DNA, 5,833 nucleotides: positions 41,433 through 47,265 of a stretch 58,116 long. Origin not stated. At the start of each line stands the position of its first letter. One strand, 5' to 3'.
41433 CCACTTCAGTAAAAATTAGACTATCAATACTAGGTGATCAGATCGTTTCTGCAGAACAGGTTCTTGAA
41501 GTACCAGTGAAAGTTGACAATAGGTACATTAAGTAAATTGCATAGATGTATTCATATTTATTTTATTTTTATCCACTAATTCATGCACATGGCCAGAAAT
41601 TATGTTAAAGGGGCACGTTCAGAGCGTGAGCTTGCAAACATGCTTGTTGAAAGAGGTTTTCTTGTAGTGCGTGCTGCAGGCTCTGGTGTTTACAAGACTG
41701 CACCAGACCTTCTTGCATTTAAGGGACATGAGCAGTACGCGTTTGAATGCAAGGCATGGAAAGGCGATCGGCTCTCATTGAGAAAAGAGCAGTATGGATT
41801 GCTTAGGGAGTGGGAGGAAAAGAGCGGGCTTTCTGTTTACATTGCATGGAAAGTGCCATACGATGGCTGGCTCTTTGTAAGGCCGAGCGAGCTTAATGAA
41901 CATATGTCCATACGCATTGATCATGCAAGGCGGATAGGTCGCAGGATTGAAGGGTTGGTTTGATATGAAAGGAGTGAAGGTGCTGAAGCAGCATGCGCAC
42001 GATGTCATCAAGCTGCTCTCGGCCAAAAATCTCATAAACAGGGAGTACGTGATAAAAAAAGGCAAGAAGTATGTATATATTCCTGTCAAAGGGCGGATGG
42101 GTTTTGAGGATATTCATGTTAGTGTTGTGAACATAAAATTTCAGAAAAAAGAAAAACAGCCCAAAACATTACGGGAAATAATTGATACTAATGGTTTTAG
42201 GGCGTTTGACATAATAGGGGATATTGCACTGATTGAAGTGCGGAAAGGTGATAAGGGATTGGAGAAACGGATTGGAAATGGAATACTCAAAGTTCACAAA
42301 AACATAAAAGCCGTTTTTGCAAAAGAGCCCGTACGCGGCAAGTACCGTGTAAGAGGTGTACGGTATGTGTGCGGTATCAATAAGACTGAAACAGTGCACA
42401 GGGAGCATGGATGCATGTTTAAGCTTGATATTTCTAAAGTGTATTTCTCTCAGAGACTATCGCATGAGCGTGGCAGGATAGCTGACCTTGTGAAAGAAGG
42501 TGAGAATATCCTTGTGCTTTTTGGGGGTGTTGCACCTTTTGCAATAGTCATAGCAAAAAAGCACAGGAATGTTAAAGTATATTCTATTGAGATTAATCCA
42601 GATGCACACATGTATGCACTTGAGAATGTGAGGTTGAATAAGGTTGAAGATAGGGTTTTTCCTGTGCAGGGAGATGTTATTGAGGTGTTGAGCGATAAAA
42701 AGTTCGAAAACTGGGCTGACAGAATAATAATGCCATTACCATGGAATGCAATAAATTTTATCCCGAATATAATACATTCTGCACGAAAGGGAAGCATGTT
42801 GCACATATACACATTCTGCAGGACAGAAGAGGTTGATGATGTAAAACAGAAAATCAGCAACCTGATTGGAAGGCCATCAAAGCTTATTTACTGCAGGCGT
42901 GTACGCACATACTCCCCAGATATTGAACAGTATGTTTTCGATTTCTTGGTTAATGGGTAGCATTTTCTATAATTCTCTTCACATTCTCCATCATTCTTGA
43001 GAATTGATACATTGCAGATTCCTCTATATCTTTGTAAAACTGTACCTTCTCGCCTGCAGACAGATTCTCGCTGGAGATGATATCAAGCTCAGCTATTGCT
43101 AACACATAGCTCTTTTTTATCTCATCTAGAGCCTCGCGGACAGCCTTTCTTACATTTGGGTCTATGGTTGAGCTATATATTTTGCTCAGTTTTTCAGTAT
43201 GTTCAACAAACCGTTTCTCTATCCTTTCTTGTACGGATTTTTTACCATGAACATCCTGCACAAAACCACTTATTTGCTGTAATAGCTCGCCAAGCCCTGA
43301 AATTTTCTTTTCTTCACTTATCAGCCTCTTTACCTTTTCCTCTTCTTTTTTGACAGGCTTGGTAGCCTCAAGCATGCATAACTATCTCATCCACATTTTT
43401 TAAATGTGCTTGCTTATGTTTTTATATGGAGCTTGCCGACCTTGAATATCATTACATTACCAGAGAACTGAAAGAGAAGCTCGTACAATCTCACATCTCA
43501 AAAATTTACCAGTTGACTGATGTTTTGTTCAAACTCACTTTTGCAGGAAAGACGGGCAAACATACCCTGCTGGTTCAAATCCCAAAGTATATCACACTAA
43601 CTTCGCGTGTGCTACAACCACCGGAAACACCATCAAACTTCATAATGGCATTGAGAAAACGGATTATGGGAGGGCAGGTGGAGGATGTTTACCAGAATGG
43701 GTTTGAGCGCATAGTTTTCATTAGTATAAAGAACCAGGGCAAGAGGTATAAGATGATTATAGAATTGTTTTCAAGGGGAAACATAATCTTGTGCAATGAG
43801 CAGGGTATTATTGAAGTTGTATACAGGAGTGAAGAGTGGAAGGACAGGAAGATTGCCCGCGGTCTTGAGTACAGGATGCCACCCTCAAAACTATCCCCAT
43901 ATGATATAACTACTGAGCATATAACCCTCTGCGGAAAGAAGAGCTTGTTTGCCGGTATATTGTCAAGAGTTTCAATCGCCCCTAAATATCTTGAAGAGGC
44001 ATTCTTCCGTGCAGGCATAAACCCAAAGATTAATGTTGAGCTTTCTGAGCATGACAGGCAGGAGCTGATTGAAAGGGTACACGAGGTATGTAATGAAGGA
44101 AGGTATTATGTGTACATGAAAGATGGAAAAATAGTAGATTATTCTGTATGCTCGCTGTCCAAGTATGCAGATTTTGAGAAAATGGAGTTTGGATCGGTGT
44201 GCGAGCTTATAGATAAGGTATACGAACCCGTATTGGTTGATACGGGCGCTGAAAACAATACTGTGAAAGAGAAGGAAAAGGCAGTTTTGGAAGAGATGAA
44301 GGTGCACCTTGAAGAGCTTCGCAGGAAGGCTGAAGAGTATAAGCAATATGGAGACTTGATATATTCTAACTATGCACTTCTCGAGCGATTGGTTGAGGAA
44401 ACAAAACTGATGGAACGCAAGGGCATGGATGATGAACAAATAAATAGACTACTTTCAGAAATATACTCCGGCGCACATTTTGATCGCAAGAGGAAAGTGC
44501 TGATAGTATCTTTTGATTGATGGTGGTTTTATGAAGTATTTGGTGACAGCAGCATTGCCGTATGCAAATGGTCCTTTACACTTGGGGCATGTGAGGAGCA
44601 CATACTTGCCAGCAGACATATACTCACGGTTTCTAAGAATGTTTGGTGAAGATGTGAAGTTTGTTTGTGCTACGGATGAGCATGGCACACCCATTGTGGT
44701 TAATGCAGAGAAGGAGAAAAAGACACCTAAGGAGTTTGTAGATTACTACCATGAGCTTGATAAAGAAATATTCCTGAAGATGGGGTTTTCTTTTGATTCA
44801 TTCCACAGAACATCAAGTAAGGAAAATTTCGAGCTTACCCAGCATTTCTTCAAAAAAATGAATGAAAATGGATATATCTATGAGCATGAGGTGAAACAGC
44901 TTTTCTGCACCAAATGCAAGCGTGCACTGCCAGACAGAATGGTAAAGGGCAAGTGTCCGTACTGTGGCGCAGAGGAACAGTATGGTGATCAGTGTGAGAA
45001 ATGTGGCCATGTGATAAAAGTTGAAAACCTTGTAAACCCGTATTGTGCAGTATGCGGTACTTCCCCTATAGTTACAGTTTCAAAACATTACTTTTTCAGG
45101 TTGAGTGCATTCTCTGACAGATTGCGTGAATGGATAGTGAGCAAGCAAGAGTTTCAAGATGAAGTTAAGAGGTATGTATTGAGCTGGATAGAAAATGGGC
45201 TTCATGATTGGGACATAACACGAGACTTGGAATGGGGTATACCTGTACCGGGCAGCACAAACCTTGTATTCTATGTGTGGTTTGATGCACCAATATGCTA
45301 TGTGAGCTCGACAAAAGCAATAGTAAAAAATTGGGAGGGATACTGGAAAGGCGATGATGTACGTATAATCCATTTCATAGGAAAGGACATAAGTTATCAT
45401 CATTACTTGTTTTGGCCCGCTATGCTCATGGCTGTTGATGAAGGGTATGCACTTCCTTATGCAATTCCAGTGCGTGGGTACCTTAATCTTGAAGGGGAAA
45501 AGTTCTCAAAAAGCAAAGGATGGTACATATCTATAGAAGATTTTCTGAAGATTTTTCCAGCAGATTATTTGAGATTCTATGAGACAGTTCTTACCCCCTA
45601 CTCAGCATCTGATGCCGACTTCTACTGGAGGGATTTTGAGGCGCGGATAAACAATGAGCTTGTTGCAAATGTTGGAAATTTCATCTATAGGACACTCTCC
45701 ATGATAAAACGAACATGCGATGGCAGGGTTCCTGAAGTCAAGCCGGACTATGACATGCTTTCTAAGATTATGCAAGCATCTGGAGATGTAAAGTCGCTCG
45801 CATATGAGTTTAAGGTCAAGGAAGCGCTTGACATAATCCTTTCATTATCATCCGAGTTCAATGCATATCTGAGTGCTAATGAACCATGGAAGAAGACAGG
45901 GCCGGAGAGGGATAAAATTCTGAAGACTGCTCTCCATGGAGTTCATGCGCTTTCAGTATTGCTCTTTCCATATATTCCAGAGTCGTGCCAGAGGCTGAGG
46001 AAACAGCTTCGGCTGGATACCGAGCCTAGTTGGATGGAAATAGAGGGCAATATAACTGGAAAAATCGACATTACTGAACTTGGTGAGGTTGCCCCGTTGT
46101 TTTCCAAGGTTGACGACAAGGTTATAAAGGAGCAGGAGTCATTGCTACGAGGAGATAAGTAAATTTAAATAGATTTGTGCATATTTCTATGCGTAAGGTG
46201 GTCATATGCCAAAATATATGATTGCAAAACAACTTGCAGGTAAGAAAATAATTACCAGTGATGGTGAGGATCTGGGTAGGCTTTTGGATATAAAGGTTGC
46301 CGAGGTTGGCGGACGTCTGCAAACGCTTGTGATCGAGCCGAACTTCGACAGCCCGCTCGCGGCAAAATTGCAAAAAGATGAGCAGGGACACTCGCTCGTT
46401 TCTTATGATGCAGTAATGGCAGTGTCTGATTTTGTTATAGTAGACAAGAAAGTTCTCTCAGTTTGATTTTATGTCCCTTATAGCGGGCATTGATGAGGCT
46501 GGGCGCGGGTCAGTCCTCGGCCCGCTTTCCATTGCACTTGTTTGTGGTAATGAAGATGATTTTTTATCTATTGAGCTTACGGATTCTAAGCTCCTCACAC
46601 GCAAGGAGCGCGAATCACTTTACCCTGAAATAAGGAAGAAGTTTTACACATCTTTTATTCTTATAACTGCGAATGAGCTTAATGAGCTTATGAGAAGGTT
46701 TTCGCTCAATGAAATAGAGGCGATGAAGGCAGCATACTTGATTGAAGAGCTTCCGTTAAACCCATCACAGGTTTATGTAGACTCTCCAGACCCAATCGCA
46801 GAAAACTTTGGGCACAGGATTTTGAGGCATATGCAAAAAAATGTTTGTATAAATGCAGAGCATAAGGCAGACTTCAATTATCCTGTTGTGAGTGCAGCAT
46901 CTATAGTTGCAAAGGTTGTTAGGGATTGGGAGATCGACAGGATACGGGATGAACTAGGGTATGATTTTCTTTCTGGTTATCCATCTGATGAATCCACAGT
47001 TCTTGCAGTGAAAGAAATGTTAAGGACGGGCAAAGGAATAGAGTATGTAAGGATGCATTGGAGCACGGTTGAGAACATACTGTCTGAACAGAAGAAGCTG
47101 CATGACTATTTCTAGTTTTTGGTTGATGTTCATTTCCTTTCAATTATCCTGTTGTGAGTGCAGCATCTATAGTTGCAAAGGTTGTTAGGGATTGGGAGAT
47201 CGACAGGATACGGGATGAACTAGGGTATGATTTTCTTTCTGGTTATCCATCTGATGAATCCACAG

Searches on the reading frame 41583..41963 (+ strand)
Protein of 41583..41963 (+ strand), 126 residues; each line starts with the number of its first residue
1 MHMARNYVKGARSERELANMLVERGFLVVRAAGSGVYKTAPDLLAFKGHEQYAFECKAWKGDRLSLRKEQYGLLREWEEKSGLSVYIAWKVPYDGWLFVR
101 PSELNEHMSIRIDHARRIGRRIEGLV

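Call 53: search_protein_families(library=pfam, proteins=[window:41583-41963:+], max_evalue=0.0001)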
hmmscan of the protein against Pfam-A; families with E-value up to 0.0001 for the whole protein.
window:41583-41963:+ (126 aa): 1 family
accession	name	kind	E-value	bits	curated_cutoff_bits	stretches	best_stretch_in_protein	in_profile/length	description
PF01870.24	Hjc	-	1.1e-22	80.3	21.1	1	13-102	2-92/93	Archaeal holliday junction resolvase (hjc)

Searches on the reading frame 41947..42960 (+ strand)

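Call 53: search_protein_families(library=pfam, proteins=[window:41947-42960:+], max_evalue=0.0001)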
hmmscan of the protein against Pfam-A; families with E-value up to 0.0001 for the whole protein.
window:41947-42960:+ (337 aa): 4 families
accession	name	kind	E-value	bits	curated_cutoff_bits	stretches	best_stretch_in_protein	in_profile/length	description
PF02475.24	TRM5-TYW2_MTfase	-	9.8e-47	159.4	28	1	149-293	1-141/164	TRM5/TYW2 methyltransferase domain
PF18093.7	Trm5_N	-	6.6e-10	39.1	22.7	1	9-48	1-40/47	tRNA methyltransferase 5 N-terminal domain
PF25133.1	TYW2_N_2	-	7.6e-10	39.2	27.7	1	84-143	18-76/79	TYW2 N-terminal domain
PF09445.16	Methyltransf_15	-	2.6e-08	34.1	22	1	187-274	3-89/165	RNA cap guanine-N2 methyltransferase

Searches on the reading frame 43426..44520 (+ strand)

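Call 53: search_protein_families(library=pfam, proteins=[window:43426-44520:+], max_evalue=0.0001)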
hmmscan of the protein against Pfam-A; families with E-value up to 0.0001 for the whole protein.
window:43426-44520:+ (364 aa): 1 family
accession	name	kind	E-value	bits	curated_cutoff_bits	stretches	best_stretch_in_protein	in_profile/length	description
PF05833.16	NFACT_N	-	3.3e-49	168.3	31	1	9-327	6-358/456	NFACT N-terminal and middle domains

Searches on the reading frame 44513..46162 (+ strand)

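Call 53: search_protein_families(library=pfam, proteins=[window:44513-46162:+], max_evalue=0.0001)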
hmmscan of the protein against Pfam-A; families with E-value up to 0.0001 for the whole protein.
window:44513-46162:+ (549 aa): 4 families
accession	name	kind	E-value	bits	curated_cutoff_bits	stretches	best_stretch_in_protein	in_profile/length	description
PF09334.17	tRNA-synt_1g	-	1.1e-155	518.7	20.1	1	9-395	1-391/391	tRNA synthetases class I (M)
PF00133.28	tRNA-synt_1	-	7.6e-23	81.4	22.7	1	8-246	24-244/414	tRNA synthetases class I (I, L, M and V)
PF01406.26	tRNA-synt_1e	-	3.8e-13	49.9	27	1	22-127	23-126/301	tRNA synthetases class I (C) catalytic domain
PF19303.5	Anticodon_3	-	3.4e-05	24.2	23.5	1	433-540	32-142/152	Anticodon binding domain of methionyl tRNA ligase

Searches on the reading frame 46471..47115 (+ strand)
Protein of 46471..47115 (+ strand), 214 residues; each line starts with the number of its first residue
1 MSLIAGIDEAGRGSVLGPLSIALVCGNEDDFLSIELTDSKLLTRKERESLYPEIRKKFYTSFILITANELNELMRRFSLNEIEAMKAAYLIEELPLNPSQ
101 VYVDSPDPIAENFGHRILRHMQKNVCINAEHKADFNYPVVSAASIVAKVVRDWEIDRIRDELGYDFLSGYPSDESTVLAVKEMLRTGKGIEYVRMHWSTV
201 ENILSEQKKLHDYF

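Call 54: search_protein_families(library=pfam, proteins=[window:46471-47115:+], max_evalue=0.0001)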
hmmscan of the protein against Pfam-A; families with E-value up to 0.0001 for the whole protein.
window:46471-47115:+ (214 aa): 1 family
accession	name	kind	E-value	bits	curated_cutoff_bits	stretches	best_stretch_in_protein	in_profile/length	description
PF01351.25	RNase_HII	-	8.2e-38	130.7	25.8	1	5-200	1-199/199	Ribonuclease HII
